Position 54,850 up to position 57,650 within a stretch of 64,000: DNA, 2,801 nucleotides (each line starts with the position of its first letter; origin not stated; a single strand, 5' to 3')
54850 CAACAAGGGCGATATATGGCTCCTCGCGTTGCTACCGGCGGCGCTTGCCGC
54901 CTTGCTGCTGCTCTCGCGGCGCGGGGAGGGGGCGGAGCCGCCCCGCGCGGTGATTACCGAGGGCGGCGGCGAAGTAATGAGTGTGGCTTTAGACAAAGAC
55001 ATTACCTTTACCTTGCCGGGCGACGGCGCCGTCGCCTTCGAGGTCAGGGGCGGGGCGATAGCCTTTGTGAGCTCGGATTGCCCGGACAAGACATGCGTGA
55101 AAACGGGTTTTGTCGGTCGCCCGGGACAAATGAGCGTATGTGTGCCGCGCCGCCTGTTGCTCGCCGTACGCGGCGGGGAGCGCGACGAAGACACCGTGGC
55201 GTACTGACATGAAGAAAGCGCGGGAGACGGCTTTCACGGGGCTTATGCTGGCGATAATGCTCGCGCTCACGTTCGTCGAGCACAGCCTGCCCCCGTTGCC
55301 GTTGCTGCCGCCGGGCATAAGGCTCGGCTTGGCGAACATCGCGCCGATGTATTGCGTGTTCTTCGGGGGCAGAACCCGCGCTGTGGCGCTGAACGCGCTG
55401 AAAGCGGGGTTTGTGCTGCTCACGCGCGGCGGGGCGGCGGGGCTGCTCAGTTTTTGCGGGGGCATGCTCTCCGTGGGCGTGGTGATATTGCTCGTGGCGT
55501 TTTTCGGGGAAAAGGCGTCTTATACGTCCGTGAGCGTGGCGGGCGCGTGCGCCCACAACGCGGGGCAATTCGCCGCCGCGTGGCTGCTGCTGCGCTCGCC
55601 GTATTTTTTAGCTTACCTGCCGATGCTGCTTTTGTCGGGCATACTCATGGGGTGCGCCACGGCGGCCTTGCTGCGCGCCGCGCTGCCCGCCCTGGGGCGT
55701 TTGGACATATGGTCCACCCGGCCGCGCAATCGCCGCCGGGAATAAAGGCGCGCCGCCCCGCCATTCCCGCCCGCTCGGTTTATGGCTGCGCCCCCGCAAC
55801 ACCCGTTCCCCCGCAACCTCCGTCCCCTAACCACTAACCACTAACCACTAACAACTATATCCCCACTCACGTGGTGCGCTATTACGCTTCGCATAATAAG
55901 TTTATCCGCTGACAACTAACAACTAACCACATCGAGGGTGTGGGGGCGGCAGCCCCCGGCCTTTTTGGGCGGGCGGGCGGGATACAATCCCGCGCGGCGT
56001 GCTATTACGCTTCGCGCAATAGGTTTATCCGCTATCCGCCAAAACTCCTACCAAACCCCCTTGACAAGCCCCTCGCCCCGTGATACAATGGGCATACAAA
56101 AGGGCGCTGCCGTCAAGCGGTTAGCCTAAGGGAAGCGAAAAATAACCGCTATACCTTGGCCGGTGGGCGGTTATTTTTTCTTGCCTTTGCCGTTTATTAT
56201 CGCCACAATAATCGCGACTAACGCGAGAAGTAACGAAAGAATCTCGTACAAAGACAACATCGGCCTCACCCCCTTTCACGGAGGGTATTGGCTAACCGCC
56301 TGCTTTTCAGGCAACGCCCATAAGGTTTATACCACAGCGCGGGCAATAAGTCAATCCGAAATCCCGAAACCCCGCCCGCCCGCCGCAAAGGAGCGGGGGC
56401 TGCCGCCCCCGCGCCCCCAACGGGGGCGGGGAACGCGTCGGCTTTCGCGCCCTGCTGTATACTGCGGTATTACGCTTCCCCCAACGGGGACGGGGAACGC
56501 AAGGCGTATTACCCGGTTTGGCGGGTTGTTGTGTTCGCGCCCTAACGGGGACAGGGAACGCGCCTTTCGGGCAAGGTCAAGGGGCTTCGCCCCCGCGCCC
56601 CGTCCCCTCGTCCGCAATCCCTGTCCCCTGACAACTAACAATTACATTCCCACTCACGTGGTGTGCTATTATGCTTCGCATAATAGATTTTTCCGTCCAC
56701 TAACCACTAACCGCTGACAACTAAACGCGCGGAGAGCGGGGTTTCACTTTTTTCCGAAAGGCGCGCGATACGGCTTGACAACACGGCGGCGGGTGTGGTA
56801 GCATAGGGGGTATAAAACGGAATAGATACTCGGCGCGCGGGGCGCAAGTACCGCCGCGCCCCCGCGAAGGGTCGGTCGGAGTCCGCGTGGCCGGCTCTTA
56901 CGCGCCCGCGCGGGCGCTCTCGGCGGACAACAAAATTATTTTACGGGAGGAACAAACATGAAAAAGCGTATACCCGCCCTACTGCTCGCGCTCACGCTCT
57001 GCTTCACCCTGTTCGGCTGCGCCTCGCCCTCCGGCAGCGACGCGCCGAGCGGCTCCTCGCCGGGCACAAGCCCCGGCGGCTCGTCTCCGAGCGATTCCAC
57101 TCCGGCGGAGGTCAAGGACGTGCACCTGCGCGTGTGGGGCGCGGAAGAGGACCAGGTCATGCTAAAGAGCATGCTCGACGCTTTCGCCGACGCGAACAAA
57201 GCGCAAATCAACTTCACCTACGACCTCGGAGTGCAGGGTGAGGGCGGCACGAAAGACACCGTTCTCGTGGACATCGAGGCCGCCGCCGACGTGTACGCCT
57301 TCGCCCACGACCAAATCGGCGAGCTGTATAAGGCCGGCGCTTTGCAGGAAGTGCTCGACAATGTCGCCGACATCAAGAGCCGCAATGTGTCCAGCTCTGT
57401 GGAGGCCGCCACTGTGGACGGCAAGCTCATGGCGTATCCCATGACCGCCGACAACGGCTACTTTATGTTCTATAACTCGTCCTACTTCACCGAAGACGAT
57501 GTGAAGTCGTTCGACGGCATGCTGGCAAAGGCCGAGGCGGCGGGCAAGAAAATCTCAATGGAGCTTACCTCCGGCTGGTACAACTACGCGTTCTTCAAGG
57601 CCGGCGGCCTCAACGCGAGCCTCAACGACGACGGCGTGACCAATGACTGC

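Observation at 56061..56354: Unannotated convergent small-peptide / small-RNA pair with the layout of a type I toxin-antitoxin module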

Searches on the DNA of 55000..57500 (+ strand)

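Call 3: search_rna_families(source=window, start=55000, end=57500, threshold=evalue, max_evalue=10, show_alignments=3)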
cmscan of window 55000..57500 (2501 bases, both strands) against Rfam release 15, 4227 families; matches with E-value up to 10: 6.
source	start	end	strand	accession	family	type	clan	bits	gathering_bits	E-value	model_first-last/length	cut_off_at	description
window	56070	56324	-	RF01412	BsrG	Gene; sRNA;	-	21.7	55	0.02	1-259/259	no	BsrG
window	55527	55609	-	RF02338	GlsR16_miR3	Gene; snRNA; snoRNA; CD-box;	-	21.3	100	0.1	1-77/77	no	Giardia snoRNA GlsR16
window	56639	56695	+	RF01706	Gut-1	Gene; sRNA;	-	20.6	50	0.74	1-77/77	no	Gut-1 RNA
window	56091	56127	+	RF01343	CRISPR-DR33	Gene; CRISPR;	-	18.1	39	2.1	1-37/37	no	CRISPR RNA direct repeat element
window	55971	56041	-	RF03721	mir-3478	Gene; miRNA;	-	18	66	1.9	1-78/78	no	mir-3478 microRNA precursor family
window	57014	57054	+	RF02872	SrbA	Gene; sRNA;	-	11.9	69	4.8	160-200/235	no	sRNA regulator of biofilms A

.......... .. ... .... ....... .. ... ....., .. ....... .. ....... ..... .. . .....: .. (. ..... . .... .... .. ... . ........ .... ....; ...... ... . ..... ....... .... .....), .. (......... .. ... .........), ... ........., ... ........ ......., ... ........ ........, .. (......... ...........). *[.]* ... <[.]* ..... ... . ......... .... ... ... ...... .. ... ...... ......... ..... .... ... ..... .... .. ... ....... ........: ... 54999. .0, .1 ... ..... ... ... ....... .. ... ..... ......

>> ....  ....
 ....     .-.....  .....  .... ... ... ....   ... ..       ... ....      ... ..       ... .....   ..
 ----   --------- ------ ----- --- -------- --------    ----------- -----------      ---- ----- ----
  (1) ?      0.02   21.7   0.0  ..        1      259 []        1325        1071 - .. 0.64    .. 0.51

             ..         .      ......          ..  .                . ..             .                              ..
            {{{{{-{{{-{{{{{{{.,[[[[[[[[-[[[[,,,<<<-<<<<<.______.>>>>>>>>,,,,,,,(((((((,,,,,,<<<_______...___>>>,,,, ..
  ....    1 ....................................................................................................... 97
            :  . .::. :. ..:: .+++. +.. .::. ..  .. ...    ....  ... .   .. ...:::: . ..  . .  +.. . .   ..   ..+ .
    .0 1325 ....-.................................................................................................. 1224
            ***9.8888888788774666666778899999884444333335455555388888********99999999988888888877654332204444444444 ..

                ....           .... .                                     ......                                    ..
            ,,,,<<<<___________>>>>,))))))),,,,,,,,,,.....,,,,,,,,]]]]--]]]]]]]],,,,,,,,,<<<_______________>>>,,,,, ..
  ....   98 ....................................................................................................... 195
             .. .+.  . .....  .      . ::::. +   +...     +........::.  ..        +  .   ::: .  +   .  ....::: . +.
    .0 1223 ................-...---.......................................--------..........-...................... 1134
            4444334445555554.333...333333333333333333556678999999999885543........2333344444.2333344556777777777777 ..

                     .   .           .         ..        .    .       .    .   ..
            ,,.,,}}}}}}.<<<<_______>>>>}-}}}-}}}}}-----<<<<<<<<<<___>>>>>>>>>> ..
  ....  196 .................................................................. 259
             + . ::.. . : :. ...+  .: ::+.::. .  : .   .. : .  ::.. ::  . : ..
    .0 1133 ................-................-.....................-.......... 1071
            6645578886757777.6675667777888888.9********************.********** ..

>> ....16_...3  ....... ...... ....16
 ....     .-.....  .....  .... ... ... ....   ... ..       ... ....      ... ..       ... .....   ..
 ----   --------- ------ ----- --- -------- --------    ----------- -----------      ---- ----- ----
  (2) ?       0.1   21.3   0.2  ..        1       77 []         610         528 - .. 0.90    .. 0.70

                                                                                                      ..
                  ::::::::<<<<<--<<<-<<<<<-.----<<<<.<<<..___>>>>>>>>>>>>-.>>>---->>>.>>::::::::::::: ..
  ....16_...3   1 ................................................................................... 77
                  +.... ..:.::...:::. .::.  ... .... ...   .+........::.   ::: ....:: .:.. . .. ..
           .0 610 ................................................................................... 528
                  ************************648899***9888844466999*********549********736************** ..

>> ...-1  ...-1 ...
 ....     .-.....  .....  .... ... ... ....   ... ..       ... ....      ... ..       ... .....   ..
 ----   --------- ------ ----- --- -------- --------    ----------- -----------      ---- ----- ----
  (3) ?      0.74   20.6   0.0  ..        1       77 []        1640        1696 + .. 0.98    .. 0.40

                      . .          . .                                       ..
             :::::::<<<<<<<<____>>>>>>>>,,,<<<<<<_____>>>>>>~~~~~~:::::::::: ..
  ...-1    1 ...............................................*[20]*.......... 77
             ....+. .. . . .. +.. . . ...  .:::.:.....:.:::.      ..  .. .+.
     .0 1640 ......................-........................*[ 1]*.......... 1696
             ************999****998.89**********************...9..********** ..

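Call 43: search_dna_similar(query=window:56040-56370:+, collection=plasmids, mode=distant, max_evalue=1)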
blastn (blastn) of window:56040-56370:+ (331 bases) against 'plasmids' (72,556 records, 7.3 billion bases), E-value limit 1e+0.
No match.

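Call 44: search_dna_similar(query=window:56040-56370:+, collection=phages, mode=distant, max_evalue=1)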
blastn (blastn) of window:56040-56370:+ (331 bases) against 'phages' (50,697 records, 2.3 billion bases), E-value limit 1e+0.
Records with a match: 1; places in all: 1; records where one place covers at least 80% of the query: 0.
Best place of each record, by identity: 80-90% 1.
By first word of the organism name: Bacteriophage 1.
By host as written in the record: - 1.
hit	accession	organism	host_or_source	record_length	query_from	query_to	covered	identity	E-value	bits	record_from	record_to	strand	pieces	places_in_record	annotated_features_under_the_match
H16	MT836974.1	Bacteriophage sp.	human fecal samples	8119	45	87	13%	81.8%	3e-1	41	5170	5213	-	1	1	record has no annotation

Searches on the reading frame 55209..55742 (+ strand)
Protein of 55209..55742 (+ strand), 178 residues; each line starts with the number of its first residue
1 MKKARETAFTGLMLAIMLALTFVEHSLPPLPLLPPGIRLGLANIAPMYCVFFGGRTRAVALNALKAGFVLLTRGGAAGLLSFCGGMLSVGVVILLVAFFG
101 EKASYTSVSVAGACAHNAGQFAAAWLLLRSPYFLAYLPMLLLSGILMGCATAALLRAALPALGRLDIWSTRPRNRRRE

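Call 29: find_homologous_proteins(query=window:55209-55742:+, max_evalue=1e-10)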
Query seq(178 aa) (178 aa): 105 proteins with E <= 1e-10 among 2879 candidates.
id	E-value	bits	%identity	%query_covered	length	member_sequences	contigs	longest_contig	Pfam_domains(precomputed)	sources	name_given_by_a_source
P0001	3.8e-107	374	100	100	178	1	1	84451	PF07456.17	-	-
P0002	5.9e-54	200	59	93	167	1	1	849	PF07456.17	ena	-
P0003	1.0e-52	196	58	90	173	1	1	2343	PF07456.17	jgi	jgi:heptaprenyl diphosphate synthase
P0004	1.2e-50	190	57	90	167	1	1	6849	PF07456.17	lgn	-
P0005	4.4e-50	188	60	90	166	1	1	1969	PF07456.17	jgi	jgi:heptaprenyl diphosphate synthase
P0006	4.5e-50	188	62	89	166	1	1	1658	PF07456.17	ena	-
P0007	6.0e-50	187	56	93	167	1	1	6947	PF07456.17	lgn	-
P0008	7.0e-50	187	56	93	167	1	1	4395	PF07456.17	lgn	-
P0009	9.8e-50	187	57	92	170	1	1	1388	PF07456.17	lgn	-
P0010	2.3e-49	185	58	92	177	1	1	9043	PF07456.17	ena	-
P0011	2.3e-49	185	58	90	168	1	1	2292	PF07456.17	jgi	jgi:heptaprenyl diphosphate synthase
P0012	3.3e-49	185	56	93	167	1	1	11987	PF07456.17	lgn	-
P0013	7.4e-48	181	57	93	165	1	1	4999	PF07456.17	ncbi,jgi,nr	ncbi:MAG: Gx transporter family protein [Clostridiales bacterium]|jgi:heptaprenyl diphosphate syntha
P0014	4.6e-47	178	55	92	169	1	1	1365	PF07456.17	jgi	jgi:heptaprenyl diphosphate synthase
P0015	1.1e-46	177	55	93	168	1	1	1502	PF07456.17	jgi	-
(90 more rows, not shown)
